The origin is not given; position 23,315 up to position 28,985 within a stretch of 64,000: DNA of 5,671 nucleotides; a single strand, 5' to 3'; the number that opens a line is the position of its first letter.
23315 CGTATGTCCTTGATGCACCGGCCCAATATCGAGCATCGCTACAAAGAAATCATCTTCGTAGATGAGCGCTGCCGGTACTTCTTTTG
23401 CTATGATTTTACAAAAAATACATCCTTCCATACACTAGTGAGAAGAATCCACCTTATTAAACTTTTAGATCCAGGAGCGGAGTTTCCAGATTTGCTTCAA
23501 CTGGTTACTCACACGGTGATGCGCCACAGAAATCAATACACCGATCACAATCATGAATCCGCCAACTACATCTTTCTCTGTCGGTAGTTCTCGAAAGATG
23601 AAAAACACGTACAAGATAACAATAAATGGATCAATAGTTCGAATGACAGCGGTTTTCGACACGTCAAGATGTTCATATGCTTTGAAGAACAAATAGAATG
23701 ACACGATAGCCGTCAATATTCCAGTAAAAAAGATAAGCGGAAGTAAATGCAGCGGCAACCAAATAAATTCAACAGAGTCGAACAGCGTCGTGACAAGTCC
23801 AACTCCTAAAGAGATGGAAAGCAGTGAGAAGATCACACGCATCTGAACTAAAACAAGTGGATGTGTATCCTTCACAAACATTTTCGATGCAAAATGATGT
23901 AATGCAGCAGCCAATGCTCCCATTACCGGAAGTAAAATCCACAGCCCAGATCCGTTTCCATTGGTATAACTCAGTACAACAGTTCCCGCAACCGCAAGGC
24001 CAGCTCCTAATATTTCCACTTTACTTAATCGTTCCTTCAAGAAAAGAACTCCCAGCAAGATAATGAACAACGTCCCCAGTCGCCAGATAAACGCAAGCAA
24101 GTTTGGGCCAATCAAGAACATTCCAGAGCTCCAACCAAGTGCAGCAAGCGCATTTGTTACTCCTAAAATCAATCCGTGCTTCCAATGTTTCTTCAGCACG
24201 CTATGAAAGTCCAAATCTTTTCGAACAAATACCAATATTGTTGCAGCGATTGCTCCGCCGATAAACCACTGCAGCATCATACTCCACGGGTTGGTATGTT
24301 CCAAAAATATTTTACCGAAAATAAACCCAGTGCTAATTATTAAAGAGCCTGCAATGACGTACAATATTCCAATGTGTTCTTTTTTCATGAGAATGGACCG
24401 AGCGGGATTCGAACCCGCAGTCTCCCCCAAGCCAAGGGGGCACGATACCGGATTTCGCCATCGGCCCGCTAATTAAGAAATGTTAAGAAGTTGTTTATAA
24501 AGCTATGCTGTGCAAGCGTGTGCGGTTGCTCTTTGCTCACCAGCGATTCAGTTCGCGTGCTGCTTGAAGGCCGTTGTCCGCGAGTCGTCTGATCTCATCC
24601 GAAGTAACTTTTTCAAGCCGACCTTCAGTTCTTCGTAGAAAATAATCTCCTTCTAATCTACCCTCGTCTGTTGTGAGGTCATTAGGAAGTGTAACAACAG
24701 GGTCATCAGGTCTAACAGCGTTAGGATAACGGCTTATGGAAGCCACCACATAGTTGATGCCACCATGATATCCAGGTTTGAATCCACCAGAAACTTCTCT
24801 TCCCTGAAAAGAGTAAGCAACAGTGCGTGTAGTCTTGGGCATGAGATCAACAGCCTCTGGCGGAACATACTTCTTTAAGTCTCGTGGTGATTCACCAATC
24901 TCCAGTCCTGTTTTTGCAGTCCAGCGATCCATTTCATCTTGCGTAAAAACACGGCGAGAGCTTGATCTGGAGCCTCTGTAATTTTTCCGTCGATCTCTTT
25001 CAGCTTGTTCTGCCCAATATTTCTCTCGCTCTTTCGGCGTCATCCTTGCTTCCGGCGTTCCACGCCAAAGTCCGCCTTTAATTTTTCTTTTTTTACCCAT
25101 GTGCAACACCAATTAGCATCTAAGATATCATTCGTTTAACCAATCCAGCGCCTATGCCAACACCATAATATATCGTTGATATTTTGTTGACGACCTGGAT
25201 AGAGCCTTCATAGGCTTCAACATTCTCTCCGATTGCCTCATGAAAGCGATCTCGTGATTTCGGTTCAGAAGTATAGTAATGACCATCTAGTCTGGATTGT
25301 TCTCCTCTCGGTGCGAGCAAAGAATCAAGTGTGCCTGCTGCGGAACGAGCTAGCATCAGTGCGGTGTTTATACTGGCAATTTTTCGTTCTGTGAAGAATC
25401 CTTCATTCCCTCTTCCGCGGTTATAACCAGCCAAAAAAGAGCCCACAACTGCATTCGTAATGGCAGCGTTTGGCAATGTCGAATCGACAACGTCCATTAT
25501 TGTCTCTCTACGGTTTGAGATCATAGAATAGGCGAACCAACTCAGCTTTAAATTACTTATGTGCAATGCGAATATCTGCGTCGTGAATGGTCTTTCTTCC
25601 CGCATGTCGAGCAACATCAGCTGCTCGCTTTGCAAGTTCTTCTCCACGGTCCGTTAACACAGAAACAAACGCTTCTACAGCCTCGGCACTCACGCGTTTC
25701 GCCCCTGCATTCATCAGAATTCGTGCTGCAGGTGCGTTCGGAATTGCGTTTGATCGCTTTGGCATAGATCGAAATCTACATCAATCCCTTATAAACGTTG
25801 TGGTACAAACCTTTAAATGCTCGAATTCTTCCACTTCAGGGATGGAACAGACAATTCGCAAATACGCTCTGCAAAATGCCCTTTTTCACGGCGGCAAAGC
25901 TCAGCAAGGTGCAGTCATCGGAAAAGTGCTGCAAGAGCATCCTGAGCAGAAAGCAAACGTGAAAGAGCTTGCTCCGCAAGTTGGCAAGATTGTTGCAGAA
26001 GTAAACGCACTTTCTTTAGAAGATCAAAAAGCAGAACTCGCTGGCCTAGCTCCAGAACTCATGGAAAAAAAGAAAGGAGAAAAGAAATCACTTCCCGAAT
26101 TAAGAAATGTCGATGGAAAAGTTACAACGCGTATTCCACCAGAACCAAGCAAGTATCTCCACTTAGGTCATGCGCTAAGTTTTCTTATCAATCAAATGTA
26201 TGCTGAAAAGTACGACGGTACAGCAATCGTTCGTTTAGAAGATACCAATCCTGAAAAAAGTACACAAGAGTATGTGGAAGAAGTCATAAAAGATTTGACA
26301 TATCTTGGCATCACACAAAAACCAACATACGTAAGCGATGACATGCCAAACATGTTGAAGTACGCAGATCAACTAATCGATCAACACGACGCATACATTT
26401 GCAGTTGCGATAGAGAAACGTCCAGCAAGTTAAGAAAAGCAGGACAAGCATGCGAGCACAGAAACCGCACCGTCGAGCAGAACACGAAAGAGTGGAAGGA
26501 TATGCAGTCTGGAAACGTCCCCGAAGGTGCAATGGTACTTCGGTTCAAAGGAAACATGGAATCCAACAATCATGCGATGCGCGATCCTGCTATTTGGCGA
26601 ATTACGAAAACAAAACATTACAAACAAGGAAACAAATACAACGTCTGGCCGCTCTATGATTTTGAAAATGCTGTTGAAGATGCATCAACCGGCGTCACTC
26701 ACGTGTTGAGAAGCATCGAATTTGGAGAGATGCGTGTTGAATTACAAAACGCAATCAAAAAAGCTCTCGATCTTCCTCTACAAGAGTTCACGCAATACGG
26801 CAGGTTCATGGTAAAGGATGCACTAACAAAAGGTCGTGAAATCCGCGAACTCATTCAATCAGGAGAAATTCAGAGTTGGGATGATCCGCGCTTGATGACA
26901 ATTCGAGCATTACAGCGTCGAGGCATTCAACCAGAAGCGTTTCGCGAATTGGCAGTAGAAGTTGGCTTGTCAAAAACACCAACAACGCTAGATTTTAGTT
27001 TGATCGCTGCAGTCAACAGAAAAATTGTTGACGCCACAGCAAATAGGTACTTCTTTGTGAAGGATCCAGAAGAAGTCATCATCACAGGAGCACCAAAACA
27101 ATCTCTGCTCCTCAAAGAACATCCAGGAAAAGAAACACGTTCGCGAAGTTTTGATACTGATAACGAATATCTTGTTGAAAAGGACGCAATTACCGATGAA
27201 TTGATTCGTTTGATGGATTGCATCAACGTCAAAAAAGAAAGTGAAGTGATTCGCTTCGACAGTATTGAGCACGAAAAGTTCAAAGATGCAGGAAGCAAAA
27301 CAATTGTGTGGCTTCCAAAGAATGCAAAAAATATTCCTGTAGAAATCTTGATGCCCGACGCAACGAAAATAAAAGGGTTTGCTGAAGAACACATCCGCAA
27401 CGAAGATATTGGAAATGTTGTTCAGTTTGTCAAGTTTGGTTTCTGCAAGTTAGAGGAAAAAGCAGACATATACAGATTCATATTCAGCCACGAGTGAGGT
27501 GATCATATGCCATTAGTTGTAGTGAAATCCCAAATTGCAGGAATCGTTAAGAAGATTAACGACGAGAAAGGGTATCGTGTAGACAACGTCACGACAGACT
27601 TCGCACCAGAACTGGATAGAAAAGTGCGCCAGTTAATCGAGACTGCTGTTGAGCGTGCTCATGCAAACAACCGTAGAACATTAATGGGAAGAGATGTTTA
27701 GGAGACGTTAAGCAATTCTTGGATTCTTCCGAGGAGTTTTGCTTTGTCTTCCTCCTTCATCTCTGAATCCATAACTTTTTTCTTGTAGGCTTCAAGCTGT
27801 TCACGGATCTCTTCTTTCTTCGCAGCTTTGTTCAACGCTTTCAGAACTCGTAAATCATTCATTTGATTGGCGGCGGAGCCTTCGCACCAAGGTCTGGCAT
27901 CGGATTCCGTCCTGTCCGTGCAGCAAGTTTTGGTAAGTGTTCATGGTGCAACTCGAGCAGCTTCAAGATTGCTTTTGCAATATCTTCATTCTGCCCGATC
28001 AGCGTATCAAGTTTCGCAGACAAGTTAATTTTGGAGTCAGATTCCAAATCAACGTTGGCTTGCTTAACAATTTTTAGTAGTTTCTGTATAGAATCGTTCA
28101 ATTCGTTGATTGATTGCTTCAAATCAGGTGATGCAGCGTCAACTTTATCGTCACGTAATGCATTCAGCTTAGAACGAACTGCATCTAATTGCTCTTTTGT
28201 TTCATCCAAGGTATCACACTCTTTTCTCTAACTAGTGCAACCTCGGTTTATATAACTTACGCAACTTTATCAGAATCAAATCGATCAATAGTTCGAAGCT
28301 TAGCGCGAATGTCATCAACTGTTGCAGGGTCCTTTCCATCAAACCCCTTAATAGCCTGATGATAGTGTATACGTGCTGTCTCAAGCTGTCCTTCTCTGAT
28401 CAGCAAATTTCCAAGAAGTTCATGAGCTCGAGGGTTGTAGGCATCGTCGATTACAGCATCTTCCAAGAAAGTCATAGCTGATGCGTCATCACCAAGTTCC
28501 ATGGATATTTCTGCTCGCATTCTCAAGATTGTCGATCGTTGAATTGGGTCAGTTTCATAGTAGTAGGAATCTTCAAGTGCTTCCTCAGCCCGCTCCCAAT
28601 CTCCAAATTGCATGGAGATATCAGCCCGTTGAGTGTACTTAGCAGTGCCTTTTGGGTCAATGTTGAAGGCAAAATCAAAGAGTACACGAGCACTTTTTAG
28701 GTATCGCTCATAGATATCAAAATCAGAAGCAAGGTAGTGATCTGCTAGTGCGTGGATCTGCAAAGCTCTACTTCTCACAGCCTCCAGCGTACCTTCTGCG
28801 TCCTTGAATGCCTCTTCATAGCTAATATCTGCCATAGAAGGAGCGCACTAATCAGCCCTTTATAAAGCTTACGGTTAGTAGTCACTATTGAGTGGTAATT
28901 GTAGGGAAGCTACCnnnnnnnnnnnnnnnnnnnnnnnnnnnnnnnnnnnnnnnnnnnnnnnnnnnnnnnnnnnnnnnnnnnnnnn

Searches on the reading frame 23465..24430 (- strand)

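Call 36: search_protein_families(library=pfam, proteins=[window:23465-24430:-], max_evalue=0.001)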
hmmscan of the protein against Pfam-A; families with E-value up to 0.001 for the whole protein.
window:23465-24430:- (321 aa): 1 family
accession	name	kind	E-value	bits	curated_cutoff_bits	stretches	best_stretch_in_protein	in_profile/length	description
PF00892.27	EamA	-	9.4e-30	104.1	28.2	2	20-154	2-134/135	EamA-like transporter family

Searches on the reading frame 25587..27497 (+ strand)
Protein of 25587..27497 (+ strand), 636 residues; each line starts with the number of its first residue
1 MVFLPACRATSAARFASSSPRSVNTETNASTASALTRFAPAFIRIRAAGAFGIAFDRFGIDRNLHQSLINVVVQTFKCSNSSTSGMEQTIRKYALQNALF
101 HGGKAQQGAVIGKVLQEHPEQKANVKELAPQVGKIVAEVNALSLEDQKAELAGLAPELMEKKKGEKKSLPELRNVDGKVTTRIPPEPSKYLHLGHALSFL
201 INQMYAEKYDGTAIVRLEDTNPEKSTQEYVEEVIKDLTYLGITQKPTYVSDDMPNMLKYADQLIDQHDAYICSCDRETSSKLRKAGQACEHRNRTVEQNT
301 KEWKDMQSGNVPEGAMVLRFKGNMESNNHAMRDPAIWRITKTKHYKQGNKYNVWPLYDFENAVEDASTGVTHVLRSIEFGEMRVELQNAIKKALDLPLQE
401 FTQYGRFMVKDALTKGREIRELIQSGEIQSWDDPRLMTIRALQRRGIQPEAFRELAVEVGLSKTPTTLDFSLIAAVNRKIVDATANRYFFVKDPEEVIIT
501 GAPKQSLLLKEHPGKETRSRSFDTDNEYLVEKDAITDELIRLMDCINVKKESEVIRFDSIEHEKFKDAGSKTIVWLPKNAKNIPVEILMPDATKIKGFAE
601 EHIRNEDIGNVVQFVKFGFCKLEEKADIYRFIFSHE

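Call 9: search_protein_families(library=pfam, proteins=[window:25587-27497:+], max_evalue=0.0001)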
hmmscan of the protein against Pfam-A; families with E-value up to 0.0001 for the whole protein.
window:25587-27497:+ (636 aa): 2 families
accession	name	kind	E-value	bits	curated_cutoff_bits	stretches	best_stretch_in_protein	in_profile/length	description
PF00749.27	tRNA-synt_1c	-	6.7e-70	235.9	23.4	1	178-480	1-311/314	tRNA synthetases class I (E and Q), catalytic domain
PF03950.23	tRNA-synt_1c_C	-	5.4e-07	30.2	23.9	1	485-552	1-75/91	tRNA synthetases class I (E and Q), anti-codon binding domain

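Call 10: search_protein_families(library=ncbifam, proteins=[window:25587-27497:+], max_evalue=0.00001)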
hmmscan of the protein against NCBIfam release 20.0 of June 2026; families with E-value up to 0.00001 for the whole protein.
window:25587-27497:+ (636 aa): 10 families
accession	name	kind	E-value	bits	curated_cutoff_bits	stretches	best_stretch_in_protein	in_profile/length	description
NF003169.0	PRK04156.1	equivalog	4.8e-157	524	516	1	85-636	4-567/567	glutamate--tRNA ligase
TIGR00463.1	gltX_arch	equivalog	1.4e-145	486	401.75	1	87-635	2-559/560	glutamate--tRNA ligase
NF011291.0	PRK14703.1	equivalog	4e-82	276.7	681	1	177-537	30-402/769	glutamine--tRNA ligase/YqeY domain fusion protein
TIGR00440.1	glnS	equivalog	2.3e-78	264.4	425.8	1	179-564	1-400/524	glutamine--tRNA ligase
TIGR00464.1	gltX_bact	equivalog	8.4e-26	90.9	289.95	1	178-401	1-228/470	glutamate--tRNA ligase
NF004315.1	PRK05710.1-4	equivalog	1.4e-17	64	250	1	182-401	2-234/274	tRNA glutamyl-Q(34) synthetase GluQRS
TIGR03838.1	queuosine_YadB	equivalog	2.4e-15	56.7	276.7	1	180-401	2-216/272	tRNA glutamyl-Q(34) synthetase GluQRS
NF004314.0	PRK05710.1-3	equivalog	3.7e-14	52.8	256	1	179-400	7-218/297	tRNA glutamyl-Q(34) synthetase GluQRS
NF004313.0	PRK05710.1-2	equivalog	4.1e-10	39.3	380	1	179-400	5-227/299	tRNA glutamyl-Q(34) synthetase GluQRS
NF004312.0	PRK05710.1-1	equivalog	4.9e-08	32.7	453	1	178-458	13-276/306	tRNA glutamyl-Q(34) synthetase GluQRS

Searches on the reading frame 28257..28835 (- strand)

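Call 36: search_protein_families(library=pfam, proteins=[window:28257-28835:-], max_evalue=0.001)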
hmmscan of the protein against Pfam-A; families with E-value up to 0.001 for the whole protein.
window:28257-28835:- (192 aa): 6 families
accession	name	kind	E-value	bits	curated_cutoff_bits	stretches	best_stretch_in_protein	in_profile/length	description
PF07719.23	TPR_2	-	1.7e-08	34.4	27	0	135-163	1-29/34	Tetratricopeptide repeat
PF09976.15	TPR_21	-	1.8e-08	34.8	25.5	1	70-180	82-188/193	Tetratricopeptide repeat-like domain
PF13428.12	TPR_14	-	3.4e-08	33.8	23.5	0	103-144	3-44/44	Tetratricopeptide repeat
PF14559.12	TPR_19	-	1.9e-07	31.8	25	0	113-158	3-48/68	Tetratricopeptide repeat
PF13181.12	TPR_8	-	1.8e-05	25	25.7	0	136-163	2-29/34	Tetratricopeptide repeat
PF13432.12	TPR_16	-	0.00055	20.8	32.7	0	70-135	3-65/65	Tetratricopeptide repeat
